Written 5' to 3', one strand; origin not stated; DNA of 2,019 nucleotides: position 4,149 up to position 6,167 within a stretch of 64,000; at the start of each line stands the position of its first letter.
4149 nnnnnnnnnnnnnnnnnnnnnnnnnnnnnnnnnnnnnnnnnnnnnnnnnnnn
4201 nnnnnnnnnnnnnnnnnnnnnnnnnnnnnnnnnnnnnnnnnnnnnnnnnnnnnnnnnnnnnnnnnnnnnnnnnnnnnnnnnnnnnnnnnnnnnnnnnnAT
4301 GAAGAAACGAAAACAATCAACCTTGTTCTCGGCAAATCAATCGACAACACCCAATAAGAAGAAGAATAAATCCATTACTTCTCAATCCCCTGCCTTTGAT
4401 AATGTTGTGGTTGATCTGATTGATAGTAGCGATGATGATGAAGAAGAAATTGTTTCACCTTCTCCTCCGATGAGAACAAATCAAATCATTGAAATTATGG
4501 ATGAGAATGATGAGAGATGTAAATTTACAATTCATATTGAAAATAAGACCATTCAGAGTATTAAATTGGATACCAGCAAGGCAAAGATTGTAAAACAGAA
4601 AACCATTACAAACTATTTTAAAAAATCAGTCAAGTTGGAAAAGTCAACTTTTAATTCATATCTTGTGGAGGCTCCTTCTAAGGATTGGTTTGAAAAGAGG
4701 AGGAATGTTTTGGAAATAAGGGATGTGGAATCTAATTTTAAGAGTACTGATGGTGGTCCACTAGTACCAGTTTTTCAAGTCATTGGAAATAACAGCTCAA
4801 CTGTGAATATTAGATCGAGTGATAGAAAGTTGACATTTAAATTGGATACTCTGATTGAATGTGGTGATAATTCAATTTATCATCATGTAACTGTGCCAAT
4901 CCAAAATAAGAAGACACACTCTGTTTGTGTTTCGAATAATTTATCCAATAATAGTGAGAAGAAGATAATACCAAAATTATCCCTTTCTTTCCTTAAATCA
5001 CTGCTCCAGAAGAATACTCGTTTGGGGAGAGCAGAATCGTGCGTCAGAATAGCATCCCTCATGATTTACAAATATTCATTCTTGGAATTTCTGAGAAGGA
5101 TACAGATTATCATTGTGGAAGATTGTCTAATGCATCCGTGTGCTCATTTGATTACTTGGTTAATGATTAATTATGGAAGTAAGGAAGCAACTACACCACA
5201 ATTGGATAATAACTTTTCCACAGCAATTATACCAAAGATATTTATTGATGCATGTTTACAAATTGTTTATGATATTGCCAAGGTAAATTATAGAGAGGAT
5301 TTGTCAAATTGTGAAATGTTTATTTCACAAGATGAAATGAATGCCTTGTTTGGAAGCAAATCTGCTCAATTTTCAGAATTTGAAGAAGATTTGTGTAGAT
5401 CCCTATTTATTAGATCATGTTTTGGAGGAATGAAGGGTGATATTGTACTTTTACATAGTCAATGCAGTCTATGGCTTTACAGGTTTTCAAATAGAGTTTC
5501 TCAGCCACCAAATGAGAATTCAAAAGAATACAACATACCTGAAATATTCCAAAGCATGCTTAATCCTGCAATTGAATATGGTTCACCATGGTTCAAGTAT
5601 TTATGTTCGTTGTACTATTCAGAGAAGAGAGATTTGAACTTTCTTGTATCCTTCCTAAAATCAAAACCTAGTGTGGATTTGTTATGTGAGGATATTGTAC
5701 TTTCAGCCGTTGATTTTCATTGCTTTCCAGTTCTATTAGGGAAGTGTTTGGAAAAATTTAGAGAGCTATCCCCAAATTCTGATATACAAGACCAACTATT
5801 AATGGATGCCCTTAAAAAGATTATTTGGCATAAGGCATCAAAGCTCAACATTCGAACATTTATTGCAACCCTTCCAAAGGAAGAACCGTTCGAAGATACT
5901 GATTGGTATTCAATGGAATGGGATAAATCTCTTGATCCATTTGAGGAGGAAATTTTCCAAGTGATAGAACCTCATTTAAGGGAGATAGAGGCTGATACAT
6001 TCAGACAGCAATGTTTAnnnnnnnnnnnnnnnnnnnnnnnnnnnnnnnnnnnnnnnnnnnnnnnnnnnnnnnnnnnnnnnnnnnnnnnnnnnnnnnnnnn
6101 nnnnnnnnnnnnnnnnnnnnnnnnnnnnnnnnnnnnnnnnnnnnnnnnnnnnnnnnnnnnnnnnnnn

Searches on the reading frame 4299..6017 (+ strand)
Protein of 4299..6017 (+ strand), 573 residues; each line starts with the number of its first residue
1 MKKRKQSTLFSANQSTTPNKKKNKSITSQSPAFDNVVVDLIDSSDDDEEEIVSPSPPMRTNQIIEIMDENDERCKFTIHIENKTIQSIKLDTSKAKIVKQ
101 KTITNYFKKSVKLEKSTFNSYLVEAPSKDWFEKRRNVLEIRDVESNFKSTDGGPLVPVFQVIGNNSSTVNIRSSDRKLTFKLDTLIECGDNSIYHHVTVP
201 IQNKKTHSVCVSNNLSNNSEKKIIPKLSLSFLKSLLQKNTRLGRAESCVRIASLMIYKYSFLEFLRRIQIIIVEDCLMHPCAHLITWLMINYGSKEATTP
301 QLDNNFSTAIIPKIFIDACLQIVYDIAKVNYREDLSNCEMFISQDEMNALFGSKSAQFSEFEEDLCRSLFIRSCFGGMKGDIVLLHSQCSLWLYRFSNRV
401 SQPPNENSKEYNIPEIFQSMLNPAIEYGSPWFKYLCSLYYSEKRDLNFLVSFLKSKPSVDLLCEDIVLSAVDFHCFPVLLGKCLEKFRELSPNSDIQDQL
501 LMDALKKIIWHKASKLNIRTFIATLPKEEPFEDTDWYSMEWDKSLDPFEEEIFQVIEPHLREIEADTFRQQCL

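Call 11: search_protein_families(library=pfam, proteins=[window:4299-6017:+], max_evalue=0.1)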
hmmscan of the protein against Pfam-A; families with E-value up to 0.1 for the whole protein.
window:4299-6017:+ (573 aa): 0 families

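Call 12: find_homologous_proteins(query=window:4299-6017:+)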
Query window:4299-6017:+ (573 aa): 23 proteins with E <= 0.001 among 8000 candidates.
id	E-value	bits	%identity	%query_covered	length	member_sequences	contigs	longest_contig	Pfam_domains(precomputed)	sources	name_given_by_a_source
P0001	0.0e+0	1296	100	100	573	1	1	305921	-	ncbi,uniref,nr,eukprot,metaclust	ncbi:predicted protein [Naegleria gruberi]|uniref:Predicted protein n=1 Tax=Naegleria gruberi TaxID=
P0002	2.0e-113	398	40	90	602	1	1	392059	-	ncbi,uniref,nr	ncbi:hypothetical protein C9374_010325 [Naegleria lovaniensis]|uniref:Uncharacterized protein n=1 Ta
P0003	1.5e-111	392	41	89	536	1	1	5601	-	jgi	-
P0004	1.6e-106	375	39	89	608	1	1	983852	-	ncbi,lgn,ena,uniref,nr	ncbi:hypothetical protein FDP41_010778 [Naegleria fowleri]|uniref:Uncharacterized protein n=1 Tax=Na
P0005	3.6e-63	232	32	88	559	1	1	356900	-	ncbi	ncbi:hypothetical protein ABK040_012852 [Willaertia magna]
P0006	8.2e-35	139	36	51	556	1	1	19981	-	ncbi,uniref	ncbi:hypothetical protein AKO1_001638 [Acrasis kona]|uniref:C2H2-type domain-containing protein n=1 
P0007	8.1e-19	86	28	51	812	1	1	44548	-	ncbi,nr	ncbi:hypothetical protein Pelo_4690 [Pelomyxa schiedti]|nr:hypothetical protein Pelo_4690 [Pelomyxa 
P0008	1.3e-15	75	30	58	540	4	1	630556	-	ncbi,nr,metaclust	ncbi:hypothetical protein PBRA_004593 [Plasmodiophora brassicae]|nr:hypothetical protein PBRA_004593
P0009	5.7e-14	70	26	51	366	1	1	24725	-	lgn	-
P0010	8.3e-14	69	29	53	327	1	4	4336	-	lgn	-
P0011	1.6e-13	68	27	53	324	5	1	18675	-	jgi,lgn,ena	-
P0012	3.1e-12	64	27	52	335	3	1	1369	-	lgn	-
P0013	1.4e-11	62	27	50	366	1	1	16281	-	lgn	-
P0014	3.1e-11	61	25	53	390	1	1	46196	-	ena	-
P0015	7.2e-10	56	27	44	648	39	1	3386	-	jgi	jgi:hypothetical protein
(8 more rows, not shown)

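Call 14: find_encoding_contigs(protein=P0004, flank=10000, max_places=2)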
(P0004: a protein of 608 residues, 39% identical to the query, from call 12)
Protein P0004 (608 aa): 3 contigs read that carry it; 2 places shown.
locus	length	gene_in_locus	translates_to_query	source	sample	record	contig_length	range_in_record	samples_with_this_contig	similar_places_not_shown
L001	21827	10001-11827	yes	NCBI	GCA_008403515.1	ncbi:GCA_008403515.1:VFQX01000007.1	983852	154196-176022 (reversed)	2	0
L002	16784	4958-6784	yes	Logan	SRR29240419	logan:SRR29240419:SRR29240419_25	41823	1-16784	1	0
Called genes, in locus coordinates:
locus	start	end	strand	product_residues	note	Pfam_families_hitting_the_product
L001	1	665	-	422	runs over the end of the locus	PF00069:Pkinase, PF07714:PK_Tyr_Ser-Thr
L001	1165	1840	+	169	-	PF01641:SelR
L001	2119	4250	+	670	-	PF02450:LCAT, PF07819:PGAP1 (weak)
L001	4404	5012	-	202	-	-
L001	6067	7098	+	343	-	-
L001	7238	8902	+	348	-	PF08127:Propeptide_C1, PF00112:Peptidase_C1, PF03051:Peptidase_C1_2 (faint)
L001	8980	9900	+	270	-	PF08450:SGL, PF01436:NHL (faint)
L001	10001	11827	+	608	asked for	-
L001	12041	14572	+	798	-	PF03159:XRN_N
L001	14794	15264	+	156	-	PF00240:ubiquitin, PF10790:DUF2604 (faint), PF11976:Rad60-SLD, PF13881:Rad60-SLD_2 (faint), PF14560:Ubiquitin_2 (faint), PF18037:Ubiquitin_5 (faint), PF11976:Rad60-SLD, PF00240:ubiquitin, +2 more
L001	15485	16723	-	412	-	-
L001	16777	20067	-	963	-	PF06738:ThrE, PF12821:ThrE_2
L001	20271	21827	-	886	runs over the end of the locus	-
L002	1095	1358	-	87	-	-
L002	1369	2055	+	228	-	-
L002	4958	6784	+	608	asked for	-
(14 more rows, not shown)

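Call 15: find_encoding_contigs(protein=P0002, flank=10000, max_places=2)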
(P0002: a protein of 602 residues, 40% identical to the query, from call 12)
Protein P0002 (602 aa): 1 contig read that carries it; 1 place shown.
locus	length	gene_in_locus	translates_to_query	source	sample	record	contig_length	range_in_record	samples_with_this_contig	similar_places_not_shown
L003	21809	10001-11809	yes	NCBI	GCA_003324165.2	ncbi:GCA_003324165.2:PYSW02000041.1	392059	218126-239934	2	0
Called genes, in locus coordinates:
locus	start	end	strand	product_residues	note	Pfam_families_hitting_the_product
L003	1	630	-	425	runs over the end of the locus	PF00069:Pkinase, PF07714:PK_Tyr_Ser-Thr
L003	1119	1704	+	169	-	PF01641:SelR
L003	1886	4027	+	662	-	PF07819:PGAP1 (faint), PF02450:LCAT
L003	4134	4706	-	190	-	-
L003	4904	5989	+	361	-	-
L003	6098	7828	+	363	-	PF08127:Propeptide_C1 (weak), PF00112:Peptidase_C1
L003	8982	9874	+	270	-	PF08450:SGL, PF25021:TEN_NHL (faint), PF01436:NHL (faint)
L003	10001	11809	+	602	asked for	-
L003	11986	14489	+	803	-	PF03159:XRN_N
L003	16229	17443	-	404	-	-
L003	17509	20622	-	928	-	PF06738:ThrE, PF12821:ThrE_2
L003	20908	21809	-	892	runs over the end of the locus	-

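Call 16: find_encoding_contigs(protein=P0005, flank=10000, max_places=2)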
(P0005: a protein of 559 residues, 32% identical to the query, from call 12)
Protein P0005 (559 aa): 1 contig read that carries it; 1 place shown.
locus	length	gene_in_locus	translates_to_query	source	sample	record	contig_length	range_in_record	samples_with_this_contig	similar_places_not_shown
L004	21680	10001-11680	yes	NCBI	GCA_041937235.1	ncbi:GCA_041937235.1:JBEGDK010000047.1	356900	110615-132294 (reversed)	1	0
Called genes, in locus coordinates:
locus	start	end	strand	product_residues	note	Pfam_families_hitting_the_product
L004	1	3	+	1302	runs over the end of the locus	-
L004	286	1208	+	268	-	PF00071:Ras, PF08477:Roc (weak)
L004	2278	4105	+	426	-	-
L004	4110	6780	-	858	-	PF00654:Voltage_CLC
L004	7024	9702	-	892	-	PF01557:FAA_hydrolase, PF08450:SGL (faint), PF03088:Str_synth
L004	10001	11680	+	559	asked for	-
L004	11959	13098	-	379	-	PF09414:RNA_ligase, PF18043:T4_Rnl2_C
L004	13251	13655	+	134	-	-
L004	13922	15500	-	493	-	-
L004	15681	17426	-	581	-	-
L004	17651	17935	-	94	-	-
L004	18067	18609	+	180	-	-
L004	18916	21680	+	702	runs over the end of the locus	-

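Call 40: search_solved_structures(query=A1, max_evalue=10, show_alignments=2)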
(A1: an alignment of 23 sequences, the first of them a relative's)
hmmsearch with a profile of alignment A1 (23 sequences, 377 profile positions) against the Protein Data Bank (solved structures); distinct sequences matched with E-value up to 10: 3.
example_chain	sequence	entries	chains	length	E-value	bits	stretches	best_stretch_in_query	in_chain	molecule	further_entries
8g28_A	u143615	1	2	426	0.00012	24.8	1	102-170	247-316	ATPase, AAA family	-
2qw6_A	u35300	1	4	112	0.021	17.3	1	102-147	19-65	AAA ATPase, central region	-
2r9g_A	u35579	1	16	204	0.061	15.8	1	102-147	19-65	AAA ATPase, central region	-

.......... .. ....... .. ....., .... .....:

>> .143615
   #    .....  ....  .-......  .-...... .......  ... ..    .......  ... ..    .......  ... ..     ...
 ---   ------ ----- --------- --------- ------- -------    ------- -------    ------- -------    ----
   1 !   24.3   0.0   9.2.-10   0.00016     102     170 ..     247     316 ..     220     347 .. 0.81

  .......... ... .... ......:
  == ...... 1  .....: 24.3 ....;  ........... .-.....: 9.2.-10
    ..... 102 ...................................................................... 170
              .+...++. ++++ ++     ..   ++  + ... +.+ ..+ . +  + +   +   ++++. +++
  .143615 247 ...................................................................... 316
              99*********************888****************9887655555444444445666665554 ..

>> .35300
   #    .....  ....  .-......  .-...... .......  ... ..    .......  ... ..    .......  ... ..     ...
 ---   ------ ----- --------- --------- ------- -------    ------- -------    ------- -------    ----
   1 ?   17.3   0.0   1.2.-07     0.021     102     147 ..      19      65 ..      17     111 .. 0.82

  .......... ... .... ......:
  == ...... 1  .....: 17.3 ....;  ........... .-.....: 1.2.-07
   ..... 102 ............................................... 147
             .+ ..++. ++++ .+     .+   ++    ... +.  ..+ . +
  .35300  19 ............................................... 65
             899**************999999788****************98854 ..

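Call 41: search_protein_families(library=pfam, alignment_id=A1, max_evalue=1)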
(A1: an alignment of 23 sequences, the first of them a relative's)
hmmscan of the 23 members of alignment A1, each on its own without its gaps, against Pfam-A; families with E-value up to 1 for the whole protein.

A. member 1, P0001 (573 aa): 0 families

B. families by the number of members that match (of 23 scanned): 19 families
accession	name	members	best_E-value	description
PF20428.3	Sey1_3HB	1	0.0011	Sey1 three-helix bundle domain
PF21039.3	CEP104_ZnF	1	0.0039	Centrosomal protein CEP104, ZnF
PF23644.1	YpeD-like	1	0.0083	YpeD-like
PF23088.1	DUF7047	1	0.022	Domain of unknown function (DUF7047)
PF20680.3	DUF6817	1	0.023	Domain of unknown function (DUF6817)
PF18279.7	zf-WRNIP1_ubi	1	0.036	Werner helicase-interacting protein 1 ubiquitin-binding domain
PF04434.22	SWIM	1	0.038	SWIM zinc finger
PF08209.17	Sgf11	1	0.055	Sgf11 (transcriptional regulation protein)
PF02384.22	N6_Mtase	1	0.065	N-6 DNA Methylase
PF20184.3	DUF6547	1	0.07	Family of unknown function (DUF6547)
PF05605.18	zf-Di19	1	0.083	Drought induced 19 protein (Di19), zinc-binding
PF21796.3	Cac1_C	1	0.093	Chromatin assembly factor 1 subunit Cac1, C-terminal domain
PF10437.14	Lip_prot_lig_C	1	0.098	Bacterial lipoate protein ligase C-terminus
PF15926.10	RNF220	1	0.098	E3 ubiquitin-protein ligase RNF220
PF07299.16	EF-G-binding_N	1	0.099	Elongation factor G-binding protein, N-terminal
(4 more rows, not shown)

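Call 42: find_encoding_contigs(protein=P0024, flank=10000, max_places=1)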
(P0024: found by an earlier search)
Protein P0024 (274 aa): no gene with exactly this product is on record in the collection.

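Call 43: find_encoding_contigs(protein=P0001, flank=10000, max_places=1)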
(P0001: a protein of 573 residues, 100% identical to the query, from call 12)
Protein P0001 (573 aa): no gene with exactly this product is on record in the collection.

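Call 50: find_encoding_contigs(protein=P0003, flank=5000, max_places=2)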
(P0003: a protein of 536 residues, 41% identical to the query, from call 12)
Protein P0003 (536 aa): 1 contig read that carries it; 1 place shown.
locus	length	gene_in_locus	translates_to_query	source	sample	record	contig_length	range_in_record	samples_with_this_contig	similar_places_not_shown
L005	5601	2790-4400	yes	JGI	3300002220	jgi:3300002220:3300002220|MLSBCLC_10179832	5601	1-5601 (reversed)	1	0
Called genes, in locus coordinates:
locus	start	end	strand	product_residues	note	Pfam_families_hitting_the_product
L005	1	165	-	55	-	?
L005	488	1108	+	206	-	-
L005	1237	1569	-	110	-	-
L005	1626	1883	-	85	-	-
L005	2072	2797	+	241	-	PF08450:SGL, PF25021:TEN_NHL (faint)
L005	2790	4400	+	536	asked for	-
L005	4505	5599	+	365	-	?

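Call 51: find_encoding_contigs(protein=P0006, flank=5000, max_places=2)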
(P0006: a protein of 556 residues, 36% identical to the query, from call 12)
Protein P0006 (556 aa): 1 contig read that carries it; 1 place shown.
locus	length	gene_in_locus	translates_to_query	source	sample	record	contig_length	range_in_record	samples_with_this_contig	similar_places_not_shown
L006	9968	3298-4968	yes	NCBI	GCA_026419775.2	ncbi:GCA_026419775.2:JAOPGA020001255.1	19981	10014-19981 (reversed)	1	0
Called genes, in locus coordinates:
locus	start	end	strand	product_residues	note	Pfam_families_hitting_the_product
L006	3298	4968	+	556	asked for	-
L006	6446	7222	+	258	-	PF01762:Galactosyl_T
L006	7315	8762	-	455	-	PF01223:Endonuclease_NS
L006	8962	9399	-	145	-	PF03366:YEATS, PF20305:pYEATS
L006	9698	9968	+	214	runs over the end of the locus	PF01588:tRNA_bind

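Call 89: predict_structure(alignment_id=A1)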
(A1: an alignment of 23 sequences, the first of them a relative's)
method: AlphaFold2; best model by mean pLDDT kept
length: 573 residues; sequences in the alignment: 23
mean_pLDDT: 66.3   pTM: 0.67
mean pLDDT of the five models: 66.3, 66.3, 66.1, 64.3, 64.0
residues with pLDDT >= 90: 166; 70-90: 142; 50-70: 39; < 50: 226
segments of 3 or more residues with pLDDT < 50: 1-81, 83-128, 135-172, 174-224, 298-307
pLDDT, mean of each block of 10 residues (from residue 1): 29 31 28 27 30 27 30 45 46 39 37 35 42 48 41 34 37 43 40 42 42 40 64 95 95 88 91 93 87 59 48 85 96 79 73 72 89 81 88 88 76 90 91 94 85 77 90 92 97 96 96 90 64 72 91 96 93 77
secondary structure, 60 per line:
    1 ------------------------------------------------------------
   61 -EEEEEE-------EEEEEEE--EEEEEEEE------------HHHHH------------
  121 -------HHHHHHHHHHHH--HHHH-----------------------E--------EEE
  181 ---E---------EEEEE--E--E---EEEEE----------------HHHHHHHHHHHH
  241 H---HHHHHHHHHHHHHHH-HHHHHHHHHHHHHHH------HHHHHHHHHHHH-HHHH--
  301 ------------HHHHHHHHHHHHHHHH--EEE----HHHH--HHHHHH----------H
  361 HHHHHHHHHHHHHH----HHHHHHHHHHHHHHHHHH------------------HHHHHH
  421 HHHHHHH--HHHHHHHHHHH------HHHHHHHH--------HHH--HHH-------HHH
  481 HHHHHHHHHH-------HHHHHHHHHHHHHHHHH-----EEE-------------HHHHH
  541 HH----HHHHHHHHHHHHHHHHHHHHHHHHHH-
elements in order: E62-67 E75-81 E84-91 H104-108 H128-139 H142-145 E178-180 E194-198 E208-212 H229-241 H245-259 H261-275 H282-293 H295-298 H313-328 E331-333 H338-341 H344-349 H360-374 H379-396 H415-427 H430-440 H447-454 H478-490 H498-514 E520-522 H536-542 H547-572

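Call 92: fold_search(model_id=the predicted structure, library=pdb)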
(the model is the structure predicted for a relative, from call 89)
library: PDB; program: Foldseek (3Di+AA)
matches with E <= 10: 105; with E <= 0.001: 0
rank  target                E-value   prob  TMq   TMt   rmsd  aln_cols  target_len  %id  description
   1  4xtn_J                1.1e+00  0.05  0.08  0.13  22.4       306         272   11  Crystal structure of the light-driven sodium pump KR2 in the pentameric red form, pH 4.9 (released 2015-04-01)
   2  5k32_B                1.3e+00  0.04  0.09  0.12  20.8       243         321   13  PDE4D crystal structure in complex with small molecule inhibitor (released 2017-03-29)
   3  4xtn_A                1.3e+00  0.04  0.07  0.13  23.1       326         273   12  Crystal structure of the light-driven sodium pump KR2 in the pentameric red form, pH 4.9 (released 2015-04-01)
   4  9ca3_B                1.4e+00  0.06  0.10  0.16  21.2       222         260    9  Crystal structure of MarE C280S in complex with cyanide bound heme and its native substrate, beta-methyl-L-tryptophan (released 2025-04-02)
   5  4xtn_E                1.4e+00  0.04  0.07  0.13  22.5       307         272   12  Crystal structure of the light-driven sodium pump KR2 in the pentameric red form, pH 4.9 (released 2015-04-01)
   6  4xto_E                1.7e+00  0.04  0.07  0.14  22.4       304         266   11  Crystal structure of the light-driven sodium pump KR2 in the pentameric red form, pH 5.6 (released 2015-04-01)
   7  8hnk_R                1.7e+00  0.03  0.09  0.13  22.6       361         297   13  CXCR3-DNGi complex activated by CXCL11 (released 2023-11-29)
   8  3oe0_A                1.7e+00  0.02  0.09  0.11  27.8       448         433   10  Crystal structure of the CXCR4 chemokine receptor in complex with a cyclic peptide antagonist CVX15 (released 2010-10-27)
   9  3mk4_A                1.7e+00  0.05  0.11  0.18  22.6       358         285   14  X-Ray structure of human PEX3 in complex with a PEX19 derived peptide (released 2010-06-30)
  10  9uks_F                1.7e+00  0.03  0.09  0.13  29.6       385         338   13  CryoEM structure of the T.thermophilus transcription initiation complex in the presence of Gp4A, -1 dA in the template (released 2025-10-22)
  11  8u4n_R                1.9e+00  0.04  0.11  0.17  20.5       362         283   11  Structure of Apo CXCR4/Gi complex (released 2024-03-13)
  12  8g28_B                2.1e+00  0.60  0.12  0.55   5.0        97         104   18  Crystal Structure of the C-terminal Fragment of AAA ATPase from Streptococcus pneumoniae. (released 2023-02-15)
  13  3pvs_A                2.1e+00  0.33  0.15  0.20   8.7       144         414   12  Structure and biochemical activities of Escherichia coli MgsA (released 2011-02-02)
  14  9i6i_E                2.1e+00  0.03  0.07  0.13  22.4       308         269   11  Room-temperature structure of KR2 rhodopsin in pentameric form at 85% relative humidity (released 2025-07-16)
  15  8g28_A                2.2e+00  0.60  0.13  0.55   4.8       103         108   20  Crystal Structure of the C-terminal Fragment of AAA ATPase from Streptococcus pneumoniae. (released 2023-02-15)
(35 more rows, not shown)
